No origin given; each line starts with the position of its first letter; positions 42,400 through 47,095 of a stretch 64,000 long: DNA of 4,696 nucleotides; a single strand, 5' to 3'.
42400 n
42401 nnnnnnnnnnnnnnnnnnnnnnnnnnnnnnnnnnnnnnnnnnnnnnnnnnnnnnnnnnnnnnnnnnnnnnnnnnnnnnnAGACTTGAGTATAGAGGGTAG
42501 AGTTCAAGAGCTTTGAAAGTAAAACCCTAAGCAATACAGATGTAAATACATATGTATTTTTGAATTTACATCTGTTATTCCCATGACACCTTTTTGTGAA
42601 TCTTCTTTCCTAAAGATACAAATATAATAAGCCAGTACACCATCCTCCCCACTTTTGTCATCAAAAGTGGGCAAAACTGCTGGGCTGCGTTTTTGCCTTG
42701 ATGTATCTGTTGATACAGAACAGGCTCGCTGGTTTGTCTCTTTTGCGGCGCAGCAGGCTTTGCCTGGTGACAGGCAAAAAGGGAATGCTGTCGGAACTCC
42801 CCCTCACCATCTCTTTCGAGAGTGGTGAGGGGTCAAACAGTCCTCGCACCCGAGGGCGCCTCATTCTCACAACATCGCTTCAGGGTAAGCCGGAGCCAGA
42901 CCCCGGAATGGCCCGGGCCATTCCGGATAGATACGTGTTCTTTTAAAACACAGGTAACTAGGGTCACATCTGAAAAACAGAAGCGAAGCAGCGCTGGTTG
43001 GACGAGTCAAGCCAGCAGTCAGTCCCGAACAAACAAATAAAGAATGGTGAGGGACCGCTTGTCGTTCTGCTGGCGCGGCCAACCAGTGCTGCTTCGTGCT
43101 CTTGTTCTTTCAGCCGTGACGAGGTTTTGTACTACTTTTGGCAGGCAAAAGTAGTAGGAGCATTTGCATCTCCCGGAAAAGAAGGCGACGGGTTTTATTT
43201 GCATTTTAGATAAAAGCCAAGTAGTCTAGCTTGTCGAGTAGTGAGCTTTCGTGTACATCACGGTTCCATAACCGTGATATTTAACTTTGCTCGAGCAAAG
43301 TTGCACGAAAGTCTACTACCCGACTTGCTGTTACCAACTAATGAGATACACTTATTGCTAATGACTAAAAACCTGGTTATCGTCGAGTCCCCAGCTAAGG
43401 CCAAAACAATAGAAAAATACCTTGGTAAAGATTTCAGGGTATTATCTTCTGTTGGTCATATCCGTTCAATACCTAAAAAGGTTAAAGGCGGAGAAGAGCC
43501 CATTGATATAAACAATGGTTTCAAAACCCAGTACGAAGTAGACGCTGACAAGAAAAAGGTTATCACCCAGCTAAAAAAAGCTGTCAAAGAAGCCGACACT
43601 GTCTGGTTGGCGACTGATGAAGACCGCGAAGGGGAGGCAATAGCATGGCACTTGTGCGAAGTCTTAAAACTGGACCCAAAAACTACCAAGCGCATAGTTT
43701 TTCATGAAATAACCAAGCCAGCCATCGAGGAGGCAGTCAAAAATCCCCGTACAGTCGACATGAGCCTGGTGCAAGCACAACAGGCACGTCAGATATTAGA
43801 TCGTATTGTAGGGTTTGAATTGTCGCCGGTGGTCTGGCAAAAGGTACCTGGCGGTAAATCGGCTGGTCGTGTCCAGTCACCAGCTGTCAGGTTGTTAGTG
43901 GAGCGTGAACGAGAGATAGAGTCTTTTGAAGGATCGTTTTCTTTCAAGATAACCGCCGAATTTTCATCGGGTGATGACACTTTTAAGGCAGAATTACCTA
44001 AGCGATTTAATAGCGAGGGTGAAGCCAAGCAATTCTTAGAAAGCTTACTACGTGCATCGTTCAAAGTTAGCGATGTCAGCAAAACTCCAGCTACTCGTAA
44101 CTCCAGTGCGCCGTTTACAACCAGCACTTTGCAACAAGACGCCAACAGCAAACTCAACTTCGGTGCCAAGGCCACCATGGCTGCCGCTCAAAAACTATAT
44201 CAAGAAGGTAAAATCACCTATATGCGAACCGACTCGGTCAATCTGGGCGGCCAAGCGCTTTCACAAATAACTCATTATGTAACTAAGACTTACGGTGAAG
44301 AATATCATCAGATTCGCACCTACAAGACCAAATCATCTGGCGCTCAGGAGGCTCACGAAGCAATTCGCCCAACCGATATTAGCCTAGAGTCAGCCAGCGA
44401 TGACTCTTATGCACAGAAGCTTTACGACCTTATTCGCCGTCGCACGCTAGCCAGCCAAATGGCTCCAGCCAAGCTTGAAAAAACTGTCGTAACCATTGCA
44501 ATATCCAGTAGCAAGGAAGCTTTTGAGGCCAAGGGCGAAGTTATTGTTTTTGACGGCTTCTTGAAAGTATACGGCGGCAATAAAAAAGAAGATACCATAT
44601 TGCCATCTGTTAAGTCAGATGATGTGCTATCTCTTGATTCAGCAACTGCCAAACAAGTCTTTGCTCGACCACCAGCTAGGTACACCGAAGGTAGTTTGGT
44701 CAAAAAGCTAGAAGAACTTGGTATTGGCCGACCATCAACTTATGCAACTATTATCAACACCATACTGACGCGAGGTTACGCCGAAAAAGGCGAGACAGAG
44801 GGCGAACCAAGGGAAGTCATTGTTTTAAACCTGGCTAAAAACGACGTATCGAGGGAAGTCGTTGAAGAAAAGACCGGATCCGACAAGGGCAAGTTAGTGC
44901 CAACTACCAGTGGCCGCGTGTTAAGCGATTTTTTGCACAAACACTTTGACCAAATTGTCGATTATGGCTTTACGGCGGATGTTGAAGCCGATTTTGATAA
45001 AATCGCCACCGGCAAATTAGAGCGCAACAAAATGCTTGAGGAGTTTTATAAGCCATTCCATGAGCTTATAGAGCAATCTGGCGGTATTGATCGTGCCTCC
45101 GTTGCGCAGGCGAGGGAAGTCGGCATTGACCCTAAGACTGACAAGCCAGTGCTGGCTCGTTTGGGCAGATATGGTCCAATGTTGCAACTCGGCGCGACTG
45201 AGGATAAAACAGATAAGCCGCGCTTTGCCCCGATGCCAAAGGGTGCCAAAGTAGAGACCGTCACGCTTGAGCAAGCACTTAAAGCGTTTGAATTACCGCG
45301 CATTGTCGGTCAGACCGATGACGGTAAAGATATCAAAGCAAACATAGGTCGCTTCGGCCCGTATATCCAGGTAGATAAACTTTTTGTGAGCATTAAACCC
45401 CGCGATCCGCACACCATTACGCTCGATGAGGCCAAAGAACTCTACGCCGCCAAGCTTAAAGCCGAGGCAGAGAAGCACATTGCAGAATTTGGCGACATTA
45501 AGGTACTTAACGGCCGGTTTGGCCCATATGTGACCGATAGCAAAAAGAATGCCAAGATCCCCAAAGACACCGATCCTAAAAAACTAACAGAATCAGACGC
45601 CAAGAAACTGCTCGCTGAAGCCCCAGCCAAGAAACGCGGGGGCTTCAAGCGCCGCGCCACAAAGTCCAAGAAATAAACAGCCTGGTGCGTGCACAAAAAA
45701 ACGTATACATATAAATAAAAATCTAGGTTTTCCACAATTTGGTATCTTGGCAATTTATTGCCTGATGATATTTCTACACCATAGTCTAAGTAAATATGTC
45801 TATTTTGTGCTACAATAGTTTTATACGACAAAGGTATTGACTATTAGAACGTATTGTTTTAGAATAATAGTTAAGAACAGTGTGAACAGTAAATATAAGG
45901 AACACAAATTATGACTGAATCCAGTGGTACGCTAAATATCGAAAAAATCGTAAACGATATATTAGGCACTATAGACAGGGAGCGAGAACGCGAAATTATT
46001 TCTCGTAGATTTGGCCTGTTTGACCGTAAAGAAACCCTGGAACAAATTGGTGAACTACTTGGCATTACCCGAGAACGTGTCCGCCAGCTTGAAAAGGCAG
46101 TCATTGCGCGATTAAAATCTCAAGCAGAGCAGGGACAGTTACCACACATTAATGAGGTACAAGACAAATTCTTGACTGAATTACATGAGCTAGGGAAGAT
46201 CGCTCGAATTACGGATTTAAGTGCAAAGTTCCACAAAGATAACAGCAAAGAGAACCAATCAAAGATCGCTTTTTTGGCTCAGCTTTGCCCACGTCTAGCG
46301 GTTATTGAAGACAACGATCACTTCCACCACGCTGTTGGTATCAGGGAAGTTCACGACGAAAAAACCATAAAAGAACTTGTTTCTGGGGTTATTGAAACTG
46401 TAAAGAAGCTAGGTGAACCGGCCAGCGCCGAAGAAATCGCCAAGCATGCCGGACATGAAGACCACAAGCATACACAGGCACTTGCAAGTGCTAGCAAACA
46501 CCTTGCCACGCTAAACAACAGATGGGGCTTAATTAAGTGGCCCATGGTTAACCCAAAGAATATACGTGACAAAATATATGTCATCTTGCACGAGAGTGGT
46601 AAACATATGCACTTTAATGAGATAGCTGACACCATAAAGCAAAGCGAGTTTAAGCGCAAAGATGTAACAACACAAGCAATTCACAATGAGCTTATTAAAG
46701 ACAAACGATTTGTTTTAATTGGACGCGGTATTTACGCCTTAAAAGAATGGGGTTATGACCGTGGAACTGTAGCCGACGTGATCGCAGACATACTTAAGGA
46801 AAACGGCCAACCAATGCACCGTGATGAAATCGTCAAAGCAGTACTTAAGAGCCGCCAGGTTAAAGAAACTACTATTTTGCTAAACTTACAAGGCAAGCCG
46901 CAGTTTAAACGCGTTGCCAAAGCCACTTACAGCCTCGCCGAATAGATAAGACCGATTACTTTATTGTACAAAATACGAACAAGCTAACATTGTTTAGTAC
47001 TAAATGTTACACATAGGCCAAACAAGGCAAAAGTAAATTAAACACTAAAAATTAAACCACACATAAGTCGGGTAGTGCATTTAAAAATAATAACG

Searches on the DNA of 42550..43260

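Call 8: search_rna_families(source=window, start=42550, end=43260, threshold=evalue, max_evalue=10, show_alignments=3)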
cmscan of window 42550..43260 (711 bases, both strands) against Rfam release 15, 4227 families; matches with E-value up to 10: 6.
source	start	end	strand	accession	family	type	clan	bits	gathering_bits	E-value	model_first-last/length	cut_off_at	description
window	42973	43110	-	RF03598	MIR6024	Gene; miRNA;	-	20.1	72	0.26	1-99/99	no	MIR6024 microRNA precursor family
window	42800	42835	+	RF02795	Pab91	Gene; snRNA; snoRNA; HACA-box;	-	17.9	71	1.6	1-57/57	no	Pab91 RNA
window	42651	42706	-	RF01764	azaaromatic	Cis-reg; riboswitch;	-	16.5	45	8.4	1-101/101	no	azaaromatic riboswitch aptamer (yjdF RNA)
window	42774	42829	-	RF02755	ES222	Gene; sRNA;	-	16.3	62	4.5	1-108/108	no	ES222 sRNA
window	42791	42835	-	RF00381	Antizyme_FSE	Cis-reg; frameshift_element;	-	13.7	40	9.5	1-59/59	no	Antizyme RNA frameshifting stimulation element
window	42550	42702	+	RF02377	SurA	Gene; sRNA;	-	9.5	100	6.2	83-279/279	5'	SurA sRNA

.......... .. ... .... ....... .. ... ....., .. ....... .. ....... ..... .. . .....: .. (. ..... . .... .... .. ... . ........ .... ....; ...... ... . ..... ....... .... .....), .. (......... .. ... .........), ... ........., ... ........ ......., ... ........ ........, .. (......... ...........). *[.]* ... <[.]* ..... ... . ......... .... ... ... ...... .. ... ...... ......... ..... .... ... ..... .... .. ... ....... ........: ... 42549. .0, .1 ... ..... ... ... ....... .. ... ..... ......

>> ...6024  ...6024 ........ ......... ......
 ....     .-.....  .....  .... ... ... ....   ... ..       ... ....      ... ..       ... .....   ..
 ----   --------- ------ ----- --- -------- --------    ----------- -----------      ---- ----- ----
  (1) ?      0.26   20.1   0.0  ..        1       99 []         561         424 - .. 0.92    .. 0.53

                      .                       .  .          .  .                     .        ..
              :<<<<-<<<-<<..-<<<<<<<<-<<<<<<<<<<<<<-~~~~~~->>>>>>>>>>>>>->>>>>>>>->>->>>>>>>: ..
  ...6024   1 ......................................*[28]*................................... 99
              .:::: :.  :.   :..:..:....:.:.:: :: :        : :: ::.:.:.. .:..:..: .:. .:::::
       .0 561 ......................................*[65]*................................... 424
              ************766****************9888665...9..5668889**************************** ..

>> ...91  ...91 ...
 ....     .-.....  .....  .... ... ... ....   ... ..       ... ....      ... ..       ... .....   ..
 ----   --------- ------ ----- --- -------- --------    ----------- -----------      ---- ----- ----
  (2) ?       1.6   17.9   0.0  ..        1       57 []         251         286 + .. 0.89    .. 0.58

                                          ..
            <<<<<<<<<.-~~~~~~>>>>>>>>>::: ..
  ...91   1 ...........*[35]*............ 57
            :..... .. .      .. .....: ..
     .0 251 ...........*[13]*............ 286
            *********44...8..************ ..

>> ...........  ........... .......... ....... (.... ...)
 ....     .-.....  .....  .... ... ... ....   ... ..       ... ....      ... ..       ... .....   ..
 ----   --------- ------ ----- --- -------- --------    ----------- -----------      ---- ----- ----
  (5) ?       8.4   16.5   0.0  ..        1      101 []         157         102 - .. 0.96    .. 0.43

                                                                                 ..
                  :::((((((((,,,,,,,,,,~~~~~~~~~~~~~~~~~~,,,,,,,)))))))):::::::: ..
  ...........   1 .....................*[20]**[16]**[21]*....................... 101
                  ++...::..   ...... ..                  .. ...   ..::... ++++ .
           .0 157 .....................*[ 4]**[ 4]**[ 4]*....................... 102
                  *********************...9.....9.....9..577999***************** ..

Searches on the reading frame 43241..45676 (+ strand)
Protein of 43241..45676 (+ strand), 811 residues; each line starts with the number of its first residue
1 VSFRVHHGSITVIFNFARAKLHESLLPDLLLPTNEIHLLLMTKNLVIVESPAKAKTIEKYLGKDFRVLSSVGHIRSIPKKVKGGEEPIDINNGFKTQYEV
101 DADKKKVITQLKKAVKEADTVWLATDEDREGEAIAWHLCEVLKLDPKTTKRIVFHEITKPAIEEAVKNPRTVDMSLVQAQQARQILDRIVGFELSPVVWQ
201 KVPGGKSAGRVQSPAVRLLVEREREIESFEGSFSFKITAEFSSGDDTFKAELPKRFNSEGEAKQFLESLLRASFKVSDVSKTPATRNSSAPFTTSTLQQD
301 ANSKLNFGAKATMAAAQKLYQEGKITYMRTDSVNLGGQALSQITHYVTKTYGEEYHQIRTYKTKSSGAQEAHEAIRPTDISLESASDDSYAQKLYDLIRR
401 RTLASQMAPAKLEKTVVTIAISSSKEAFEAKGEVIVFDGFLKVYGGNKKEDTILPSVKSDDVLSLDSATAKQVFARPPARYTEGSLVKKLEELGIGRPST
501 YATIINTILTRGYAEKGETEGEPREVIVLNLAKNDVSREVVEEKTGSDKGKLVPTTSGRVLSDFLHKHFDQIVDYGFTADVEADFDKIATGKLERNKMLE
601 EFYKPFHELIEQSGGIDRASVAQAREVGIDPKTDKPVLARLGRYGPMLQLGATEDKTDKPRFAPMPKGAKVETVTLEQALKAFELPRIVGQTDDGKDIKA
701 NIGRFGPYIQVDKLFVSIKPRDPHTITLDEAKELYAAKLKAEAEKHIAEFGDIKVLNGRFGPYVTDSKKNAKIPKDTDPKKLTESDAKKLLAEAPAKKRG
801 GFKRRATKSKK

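Call 15: search_protein_families(library=pfam, proteins=[window:43241-45676:+])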
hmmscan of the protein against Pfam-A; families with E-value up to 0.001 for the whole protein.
window:43241-45676:+ (811 aa): 3 families
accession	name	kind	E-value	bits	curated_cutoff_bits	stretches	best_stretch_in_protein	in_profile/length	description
PF01131.25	Topoisom_bac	-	1.1e-116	390.6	35.1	2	172-519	2-362/411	DNA topoisomerase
PF13368.11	Toprim_C_rpt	-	8.8e-46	154.1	22.3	3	751-800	6-55/57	Topoisomerase C-terminal repeat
PF01751.28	Toprim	-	6.8e-23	81.1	23.1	1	45-157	2-96/96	Toprim domain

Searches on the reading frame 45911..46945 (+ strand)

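Call 33: search_protein_families(library=pfam, proteins=[window:45911-46945:+], max_evalue=0.01)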
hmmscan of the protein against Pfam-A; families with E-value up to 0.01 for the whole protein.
window:45911-46945:+ (344 aa): 6 families
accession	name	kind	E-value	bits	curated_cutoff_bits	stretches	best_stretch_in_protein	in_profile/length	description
PF04545.22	Sigma70_r4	-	4.3e-13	49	24.1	1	24-69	7-49/50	Sigma-70, region 4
PF05066.19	HARE-HTH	-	1.4e-10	41.8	25.9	2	222-280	7-71/71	HB1, ASXL, restriction endonuclease HTH domain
PF08100.18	Dimerisation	-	2.6e-05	24.4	25.6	0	159-199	29-68/93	O-methyltransferase dimerisation domain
PF16007.11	DUF4777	-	0.00012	22.6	34.4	0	154-181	3-30/66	Domain of unknown function (DUF4777)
PF10025.14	DUF2267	-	0.00095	19.8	29.8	0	36-81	67-112/122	Uncharacterized conserved protein (DUF2267)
PF13646.12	HEAT_2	-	0.0042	17.8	27.7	0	261-342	8-87/88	HEAT repeats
